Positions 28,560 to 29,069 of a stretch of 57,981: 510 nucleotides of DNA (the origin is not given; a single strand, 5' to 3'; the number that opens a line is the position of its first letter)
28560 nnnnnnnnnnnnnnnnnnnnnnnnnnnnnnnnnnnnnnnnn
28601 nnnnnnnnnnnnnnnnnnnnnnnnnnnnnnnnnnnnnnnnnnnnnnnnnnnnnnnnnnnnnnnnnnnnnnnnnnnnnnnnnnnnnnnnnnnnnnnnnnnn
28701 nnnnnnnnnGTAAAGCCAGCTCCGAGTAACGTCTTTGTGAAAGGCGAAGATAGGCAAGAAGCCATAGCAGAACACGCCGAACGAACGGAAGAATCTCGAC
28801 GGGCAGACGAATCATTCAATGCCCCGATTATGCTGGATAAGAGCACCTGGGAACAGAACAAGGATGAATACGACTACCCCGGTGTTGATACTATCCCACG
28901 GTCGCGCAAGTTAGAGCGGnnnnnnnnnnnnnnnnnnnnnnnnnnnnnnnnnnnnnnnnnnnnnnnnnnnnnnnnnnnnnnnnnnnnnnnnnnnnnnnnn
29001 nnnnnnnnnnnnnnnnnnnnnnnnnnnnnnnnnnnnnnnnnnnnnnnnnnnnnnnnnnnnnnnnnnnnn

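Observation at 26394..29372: Divergently arranged trio of helix-hairpin-helix paralogs sharing an unassigned 55-aa module, one fused to an HExxH peptidase motif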

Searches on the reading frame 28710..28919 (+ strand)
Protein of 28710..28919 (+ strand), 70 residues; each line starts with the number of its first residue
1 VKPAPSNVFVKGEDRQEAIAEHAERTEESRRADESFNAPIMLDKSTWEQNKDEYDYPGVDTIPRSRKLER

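Call 61: search_protein_representatives(alignment_id=A6)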
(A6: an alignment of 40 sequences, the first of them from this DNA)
Query: 40 sequences, 85 profile positions. Proteins with E-value up to 0.001 (for the whole library): 701; up to 1e-10: 310; up to 1e-30: 9. The best 150 are listed.
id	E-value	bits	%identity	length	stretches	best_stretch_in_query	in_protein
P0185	1.2e-38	147.0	-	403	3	20-73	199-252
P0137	3.4e-32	126.3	-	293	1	1-84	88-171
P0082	1.2e-31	124.5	-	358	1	2-85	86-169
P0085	1.5e-31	124.2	-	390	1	1-84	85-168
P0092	1.7e-31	124.1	-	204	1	1-84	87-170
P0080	2.0e-31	123.8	-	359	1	1-84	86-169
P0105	4.6e-31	122.7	-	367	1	1-84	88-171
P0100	5.1e-31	122.5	-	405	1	1-84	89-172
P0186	6.9e-31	122.1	-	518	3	12-72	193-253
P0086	1.5e-30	121.0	-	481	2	1-84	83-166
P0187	1.7e-30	120.8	-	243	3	18-74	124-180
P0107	2.3e-30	120.5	-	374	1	2-84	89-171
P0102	2.9e-30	120.1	-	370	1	1-84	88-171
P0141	4.3e-30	119.6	-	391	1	2-84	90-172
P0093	4.2e-29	116.4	-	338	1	1-84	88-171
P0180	1.2e-28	115.0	-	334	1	2-84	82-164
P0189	5.0e-26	106.5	-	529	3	13-72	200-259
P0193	3.7e-24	100.5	-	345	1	4-85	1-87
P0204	2.5e-21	91.5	-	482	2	21-72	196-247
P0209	6.4e-21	90.2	-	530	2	11-73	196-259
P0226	1.2e-19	86.1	-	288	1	8-85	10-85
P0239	1.3e-18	82.8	-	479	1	10-84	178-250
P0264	2.6e-17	78.6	-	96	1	14-83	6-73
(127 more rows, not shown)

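Call 63: search_protein_families(library=pfam, proteins=[P0185, P0186, P0187, P0189, P0209, P0204, P0226, P0239, P0193], max_evalue=0.1)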
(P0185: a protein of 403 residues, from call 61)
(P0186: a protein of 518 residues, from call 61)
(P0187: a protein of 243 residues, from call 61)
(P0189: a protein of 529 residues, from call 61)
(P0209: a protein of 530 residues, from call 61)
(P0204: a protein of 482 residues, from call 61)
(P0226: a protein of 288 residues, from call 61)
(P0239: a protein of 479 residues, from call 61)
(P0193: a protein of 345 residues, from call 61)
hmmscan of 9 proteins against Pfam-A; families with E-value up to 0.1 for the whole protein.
P0185 (403 aa): 0 families

P0186 (518 aa): 1 family
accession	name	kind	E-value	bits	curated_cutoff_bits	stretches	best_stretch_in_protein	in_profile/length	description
PF21011.2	CetZ_C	-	0.056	13.3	21.6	0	401-457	26-82/180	Tubulin-like CetZ, C-terminal domain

P0187 (243 aa): 0 families

P0189 (529 aa): 0 families

P0209 (530 aa): 0 families

P0204 (482 aa): 0 families

P0226 (288 aa): 0 families

P0239 (479 aa): 2 families
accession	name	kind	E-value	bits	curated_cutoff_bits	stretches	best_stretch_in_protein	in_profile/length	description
PF14520.12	HHH_5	-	1.2e-06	29.3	27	1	25-72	5-51/57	Helix-hairpin-helix domain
PF00633.29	HHH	-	0.025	14.8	24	1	26-40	15-29/30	Helix-hairpin-helix motif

P0193 (345 aa): 0 families

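Call 64: search_protein_families(library=ncbifam, proteins=[P0185, P0186, P0226], max_evalue=0.1)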
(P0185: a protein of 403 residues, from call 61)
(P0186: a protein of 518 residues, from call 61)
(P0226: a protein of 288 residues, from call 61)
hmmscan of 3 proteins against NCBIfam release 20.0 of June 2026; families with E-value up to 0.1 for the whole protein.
P0185 (403 aa): 0 families

P0186 (518 aa): 0 families

P0226 (288 aa): 0 families

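Call 84: find_homologous_proteins(query=A6, max_evalue=0.001)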
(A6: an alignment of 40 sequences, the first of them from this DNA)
Query A6 (40 sequences) (70 aa, profile of the alignment): 18 proteins with E <= 0.001 among 428 candidates.
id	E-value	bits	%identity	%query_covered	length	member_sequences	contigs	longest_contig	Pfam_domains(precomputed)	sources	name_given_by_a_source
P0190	6.3e-25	105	49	53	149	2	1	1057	-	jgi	jgi:hypothetical protein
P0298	7.5e-19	85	44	59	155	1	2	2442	-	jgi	jgi:hypothetical protein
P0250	1.4e-17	81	41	56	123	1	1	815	-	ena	-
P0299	1.6e-17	81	45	57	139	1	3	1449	-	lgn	-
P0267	8.6e-17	79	35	57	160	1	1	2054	-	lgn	-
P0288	8.0e-16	75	40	61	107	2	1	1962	-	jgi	-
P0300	7.4e-14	69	50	66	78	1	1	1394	-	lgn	-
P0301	2.0e-13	68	40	64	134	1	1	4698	-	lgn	-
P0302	3.4e-13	67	47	27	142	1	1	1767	PF14520.13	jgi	jgi:hypothetical protein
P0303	4.7e-13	67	45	57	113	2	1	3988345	-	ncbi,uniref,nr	ncbi:hypothetical protein CP557_02095 [Natrinema ejinorense]|uniref:Uncharacterized protein n=2 Tax=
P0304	7.6e-13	66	37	70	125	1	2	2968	-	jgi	-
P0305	8.4e-12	63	33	84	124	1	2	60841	-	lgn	-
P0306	9.0e-12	63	50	43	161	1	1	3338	-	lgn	-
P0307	1.1e-11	62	40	74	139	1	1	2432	-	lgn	-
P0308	6.3e-11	60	47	54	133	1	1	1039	-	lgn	-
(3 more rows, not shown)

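Call 85: find_encoding_contigs(protein=P0303, flank=10000, max_places=2)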
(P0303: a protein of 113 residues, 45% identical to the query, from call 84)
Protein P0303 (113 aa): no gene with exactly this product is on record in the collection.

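Call 87: list_cluster_members(proteins=[P0303])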
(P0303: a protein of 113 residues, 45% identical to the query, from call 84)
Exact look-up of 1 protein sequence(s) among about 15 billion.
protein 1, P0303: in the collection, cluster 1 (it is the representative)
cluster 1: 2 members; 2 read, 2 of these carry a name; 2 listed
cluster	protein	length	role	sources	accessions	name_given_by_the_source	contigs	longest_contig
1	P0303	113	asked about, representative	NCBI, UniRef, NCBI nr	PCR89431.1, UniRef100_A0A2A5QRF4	hypothetical protein CP557_02095 [Natrinema ejinorense] | Uncharacterized protein n=2 Tax=Natrinema ejinorense TaxID=373386 RepID=A0A2A5QRF4_9EURY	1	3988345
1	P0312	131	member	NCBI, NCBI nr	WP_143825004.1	hypothetical protein [Natrinema ejinorense]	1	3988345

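Call 88: find_encoding_contigs(protein=P0312, flank=10000, max_places=2)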
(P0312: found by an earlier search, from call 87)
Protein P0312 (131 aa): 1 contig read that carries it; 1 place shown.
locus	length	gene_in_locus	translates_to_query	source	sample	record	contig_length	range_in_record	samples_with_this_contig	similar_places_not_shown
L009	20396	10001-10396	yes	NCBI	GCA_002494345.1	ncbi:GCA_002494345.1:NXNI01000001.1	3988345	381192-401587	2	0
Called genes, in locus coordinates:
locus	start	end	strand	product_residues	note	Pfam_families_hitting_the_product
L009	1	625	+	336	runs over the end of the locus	PF01637:ATPase_2 (faint), PF13191:AAA_16, PF13401:AAA_22, PF22703:Cdc6_lid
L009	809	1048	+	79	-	-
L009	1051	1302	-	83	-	PF07927:HicA_toxin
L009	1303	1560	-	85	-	PF24113:DUF7387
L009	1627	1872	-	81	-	PF25213:HVO_A0261_N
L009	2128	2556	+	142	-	PF03551:PadR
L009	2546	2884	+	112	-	-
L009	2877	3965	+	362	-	PF02899:Phage_int_SAM_1, PF00589:Phage_integrase (weak)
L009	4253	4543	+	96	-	PF24444:DUF7563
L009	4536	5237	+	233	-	-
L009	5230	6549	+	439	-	PF01555:N6_N4_Mtase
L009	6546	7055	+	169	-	PF25941:PDDEXK_16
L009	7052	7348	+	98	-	-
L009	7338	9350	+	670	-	PF25227:DUF7845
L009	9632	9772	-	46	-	-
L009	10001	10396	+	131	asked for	-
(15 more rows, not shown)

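Call 92: search_protein_families(library=padloc, proteins=[P0186], max_evalue=0.01)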
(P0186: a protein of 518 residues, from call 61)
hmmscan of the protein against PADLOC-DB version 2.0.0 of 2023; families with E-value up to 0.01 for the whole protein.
P0186 (518 aa): 0 families

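Call 106: search_protein_families(library=phrogs, proteins=[P0186, P0185, P0189, P0226, P0239, P0303, P0305, P0264, P0300], max_evalue=0.01)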
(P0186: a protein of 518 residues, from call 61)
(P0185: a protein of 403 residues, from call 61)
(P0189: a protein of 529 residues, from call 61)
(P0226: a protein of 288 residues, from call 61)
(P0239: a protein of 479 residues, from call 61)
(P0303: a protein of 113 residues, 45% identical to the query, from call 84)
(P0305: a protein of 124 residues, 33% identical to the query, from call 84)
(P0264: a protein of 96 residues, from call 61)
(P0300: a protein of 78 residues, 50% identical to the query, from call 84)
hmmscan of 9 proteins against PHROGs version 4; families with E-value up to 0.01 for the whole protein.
P0186 (518 aa): 0 families

P0185 (403 aa): 0 families

P0189 (529 aa): 1 family
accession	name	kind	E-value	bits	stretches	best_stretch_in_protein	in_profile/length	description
phrog_22825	-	unknown function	1.1e-11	44.9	1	4-201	213-415/595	-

P0226 (288 aa): 0 families

P0239 (479 aa): 0 families

P0303 (113 aa): 0 families

P0305 (124 aa): 0 families

P0264 (96 aa): 0 families

P0300 (78 aa): 0 families

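Call 107: search_dna_similar(query=P0189, collection=phages, mode=protein, max_evalue=0.01, max_rows=15)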
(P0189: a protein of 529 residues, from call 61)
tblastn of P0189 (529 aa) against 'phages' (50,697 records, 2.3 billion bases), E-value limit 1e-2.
Records with a match: 7; places in all: 7; records where one place covers at least 80% of the query: 0.
Best place of each record, by identity: <60% 7.
By first word of the organism name: Haloterrigena 3; Saline 2; Natrinema 2.
By host as written in the record: Natrinema sp. J7-1 2; Haloterrigena jeotgali strain A29 2; Natrinema versiforme strain BOL5-4 2; Natrinema thermotolerans A29 1.
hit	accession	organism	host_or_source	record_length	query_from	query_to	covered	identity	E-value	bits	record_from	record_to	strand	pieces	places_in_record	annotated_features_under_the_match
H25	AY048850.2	Saline Natrinema sp. J7-1 virus 1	Natrinema sp. J7-1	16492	1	183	35%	37.2%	5e-15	84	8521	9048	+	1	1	structural protein VP2 | hypothetical protein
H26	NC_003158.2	Saline Natrinema sp. J7-1 virus 1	Natrinema sp. J7-1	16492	1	183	35%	37.2%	5e-15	84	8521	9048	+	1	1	structural protein VP2 | hypothetical protein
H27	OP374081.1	Haloterrigena jeotgali icosahedral virus 1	Natrinema thermotolerans A29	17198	1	130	25%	41.7%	1e-14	83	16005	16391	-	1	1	hypothetical protein | putative 10.3 kDa protein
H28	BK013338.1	Haloterrigena jeotgali icosahedral virus 1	Haloterrigena jeotgali strain A29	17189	1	120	23%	41.8%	2e-12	76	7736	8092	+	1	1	putative viral structural protein | hypothetical protein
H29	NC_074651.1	Haloterrigena jeotgali icosahedral virus 1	Haloterrigena jeotgali strain A29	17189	1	120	23%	41.8%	2e-12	76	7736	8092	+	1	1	putative viral structural protein | hypothetical protein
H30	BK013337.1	Natrinema versiforme icosahedral virus 1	Natrinema versiforme strain BOL5-4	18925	1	130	25%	37.9%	2e-11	73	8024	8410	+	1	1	putative viral structural protein | hypothetical protein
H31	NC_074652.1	Natrinema versiforme icosahedral virus 1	Natrinema versiforme strain BOL5-4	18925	1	130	25%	37.9%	2e-11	73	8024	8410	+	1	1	ORF26 | hypothetical protein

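Call 108: get_annotated_region(hit=H26, flank=8500)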
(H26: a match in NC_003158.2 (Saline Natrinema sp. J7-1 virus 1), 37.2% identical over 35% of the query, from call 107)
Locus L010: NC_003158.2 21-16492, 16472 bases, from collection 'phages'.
description: Saline Natrinema sp. J7-1 virus 1, complete genome.
organism: Saline Natrinema sp. J7-1 virus 1 (NCBI taxid 2847285)
taxonomy: Viruses; Varidnaviria; Helvetiavirae; Dividoviricota; Laserviricetes; Halopanivirales; Simuloviridae; Yingchengvirus; Yingchengvirus SNJ1
host: Natrinema sp. J7-1; source: -; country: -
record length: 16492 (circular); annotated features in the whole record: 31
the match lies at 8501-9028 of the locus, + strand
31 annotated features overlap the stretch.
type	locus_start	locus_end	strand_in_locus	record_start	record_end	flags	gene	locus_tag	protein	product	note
CDS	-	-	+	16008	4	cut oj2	-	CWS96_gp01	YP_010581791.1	hypothetical protein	SNJ1_gp32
CDS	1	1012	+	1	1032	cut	-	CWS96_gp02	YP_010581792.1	structural protein PB1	SNJ1_gp1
CDS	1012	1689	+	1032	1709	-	-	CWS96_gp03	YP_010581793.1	structural protein VP1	SNJ1_gp2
CDS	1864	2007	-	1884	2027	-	-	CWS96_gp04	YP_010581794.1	hypothetical protein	SNJ1_gp3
CDS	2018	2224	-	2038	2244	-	-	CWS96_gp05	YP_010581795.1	MazE superfamily protein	SNJ1_gp4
CDS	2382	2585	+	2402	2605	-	-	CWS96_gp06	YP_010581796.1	MazE superfamily protein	SNJ1_gp5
CDS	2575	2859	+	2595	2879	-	-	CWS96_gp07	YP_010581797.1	hypothetical protein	SNJ1_gp6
CDS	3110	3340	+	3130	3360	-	-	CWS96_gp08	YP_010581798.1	hypothetical protein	SNJ1_gp7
CDS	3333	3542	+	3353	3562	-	-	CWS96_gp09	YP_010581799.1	hypothetical protein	SNJ1_gp8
CDS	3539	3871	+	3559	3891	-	-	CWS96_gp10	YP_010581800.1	hypothetical protein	SNJ1_gp9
CDS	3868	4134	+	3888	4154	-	-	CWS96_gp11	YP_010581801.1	hypothetical protein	SNJ1_gp10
CDS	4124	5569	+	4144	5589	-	-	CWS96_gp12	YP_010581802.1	rolling-circle replication initiation protein RepA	SNJ1_gp11-12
CDS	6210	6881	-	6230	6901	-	-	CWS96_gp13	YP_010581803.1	hypothetical protein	SNJ1_gp13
CDS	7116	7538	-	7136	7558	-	-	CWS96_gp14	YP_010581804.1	VapC-like ribonuclease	SNJ1_gp14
CDS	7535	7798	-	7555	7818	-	-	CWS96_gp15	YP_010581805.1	AbrB/MazE/SpoVT family protein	SNJ1_gp15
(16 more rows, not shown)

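Call 115: get_annotated_region(hit=H31, flank=11000)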
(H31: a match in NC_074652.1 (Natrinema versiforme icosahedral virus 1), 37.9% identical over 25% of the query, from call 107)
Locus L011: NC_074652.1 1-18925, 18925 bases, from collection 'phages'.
description: Natrinema versiforme icosahedral virus 1 isolate BOL5-4, complete genome.
organism: Natrinema versiforme icosahedral virus 1 (NCBI taxid 2766529)
taxonomy: Viruses; Varidnaviria; Helvetiavirae; Dividoviricota; Laserviricetes; Halopanivirales; Simuloviridae; Yingchengvirus; Yingchengvirus NVIV1
host: Natrinema versiforme strain BOL5-4; source: -; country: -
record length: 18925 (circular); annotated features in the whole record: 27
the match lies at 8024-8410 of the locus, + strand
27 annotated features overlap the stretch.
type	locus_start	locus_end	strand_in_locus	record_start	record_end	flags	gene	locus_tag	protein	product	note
CDS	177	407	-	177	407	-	-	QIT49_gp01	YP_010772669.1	hypothetical protein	ORF13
CDS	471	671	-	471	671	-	-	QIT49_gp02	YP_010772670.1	virus life cycle regulation protein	ORF14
CDS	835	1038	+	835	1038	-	-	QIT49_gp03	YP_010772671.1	AbrB/MazE/SpoVT family DNA-binding domain-containing protein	ORF15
CDS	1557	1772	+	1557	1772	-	-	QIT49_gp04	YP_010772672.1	sigma-70 family RNA polymerase sigma factor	ORF16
misc_feature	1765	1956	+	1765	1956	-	-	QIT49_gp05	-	-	nonfunctional hypothetical protein due to mutation; ORF17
CDS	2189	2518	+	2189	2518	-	-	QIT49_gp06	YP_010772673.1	hypothetical protein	ORF18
CDS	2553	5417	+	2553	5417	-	-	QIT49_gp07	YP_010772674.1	HTH domain-containing protein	ORF19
CDS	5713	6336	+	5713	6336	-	-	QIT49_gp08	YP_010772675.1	transcriptional regulator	ORF20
CDS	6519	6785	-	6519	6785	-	-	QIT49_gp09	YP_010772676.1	hypothetical protein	ORF21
CDS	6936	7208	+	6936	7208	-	-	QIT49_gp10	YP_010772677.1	hypothetical protein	ORF22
CDS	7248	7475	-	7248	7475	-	-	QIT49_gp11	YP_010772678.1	hypothetical protein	ORF23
CDS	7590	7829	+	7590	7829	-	-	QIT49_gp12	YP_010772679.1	hypothetical protein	ORF24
CDS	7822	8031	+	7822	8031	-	-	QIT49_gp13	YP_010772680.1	hypothetical protein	ORF25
CDS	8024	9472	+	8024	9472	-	-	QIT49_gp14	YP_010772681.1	ORF26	putative viral structural protein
CDS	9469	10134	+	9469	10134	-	-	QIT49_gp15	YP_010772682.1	putative viral structural protein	ORF27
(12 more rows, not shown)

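Call 116: get_annotated_region(hit=H29, flank=10000)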
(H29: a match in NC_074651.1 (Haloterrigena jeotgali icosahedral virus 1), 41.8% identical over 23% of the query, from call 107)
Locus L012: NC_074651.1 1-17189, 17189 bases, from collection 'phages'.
description: Haloterrigena jeotgali icosahedral virus 1 isolate A29, complete genome.
organism: Haloterrigena jeotgali icosahedral virus 1 (NCBI taxid 2766528)
taxonomy: Viruses; Varidnaviria; Helvetiavirae; Dividoviricota; Laserviricetes; Halopanivirales; Simuloviridae; Yingchengvirus; Yingchengvirus HJIV1
host: Haloterrigena jeotgali strain A29; source: -; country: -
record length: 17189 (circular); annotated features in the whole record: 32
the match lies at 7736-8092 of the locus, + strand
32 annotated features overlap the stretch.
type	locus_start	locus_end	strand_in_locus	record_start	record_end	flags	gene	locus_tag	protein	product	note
CDS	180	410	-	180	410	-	-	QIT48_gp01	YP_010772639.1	hypothetical protein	ORF1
CDS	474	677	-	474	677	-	-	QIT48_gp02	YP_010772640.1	virus life cycle regulation protein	ORF2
CDS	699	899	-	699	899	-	-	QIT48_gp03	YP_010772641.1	AbrB/MazE/SpoVT family DNA-binding domain-containing protein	ORF3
CDS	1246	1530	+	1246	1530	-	-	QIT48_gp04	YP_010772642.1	hypothetical protein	ORF4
CDS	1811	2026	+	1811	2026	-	-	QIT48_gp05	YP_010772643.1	sigma-70 family RNA polymerase sigma factor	ORF5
CDS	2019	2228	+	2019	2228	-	-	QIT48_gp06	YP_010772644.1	hypothetical protein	ORF6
CDS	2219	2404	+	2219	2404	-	-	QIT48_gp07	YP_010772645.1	hypothetical protein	ORF7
CDS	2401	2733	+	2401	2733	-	-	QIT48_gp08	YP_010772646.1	SWIM zinc finger family protein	ORF8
CDS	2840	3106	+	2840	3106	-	-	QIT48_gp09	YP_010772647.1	hypothetical protein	ORF9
CDS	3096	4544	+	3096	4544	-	-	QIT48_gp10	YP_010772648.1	rolling-circle replication initiation protein RepA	ORF10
CDS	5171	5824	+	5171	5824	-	-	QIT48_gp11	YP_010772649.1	hypothetical protein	ORF11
CDS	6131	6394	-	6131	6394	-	-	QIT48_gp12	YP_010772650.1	hypothetical protein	ORF12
CDS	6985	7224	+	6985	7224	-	-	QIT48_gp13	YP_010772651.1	hypothetical protein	ORF13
CDS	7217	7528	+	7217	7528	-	-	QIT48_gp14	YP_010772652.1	hypothetical protein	ORF14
CDS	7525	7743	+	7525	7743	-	-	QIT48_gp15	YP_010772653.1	hypothetical protein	ORF15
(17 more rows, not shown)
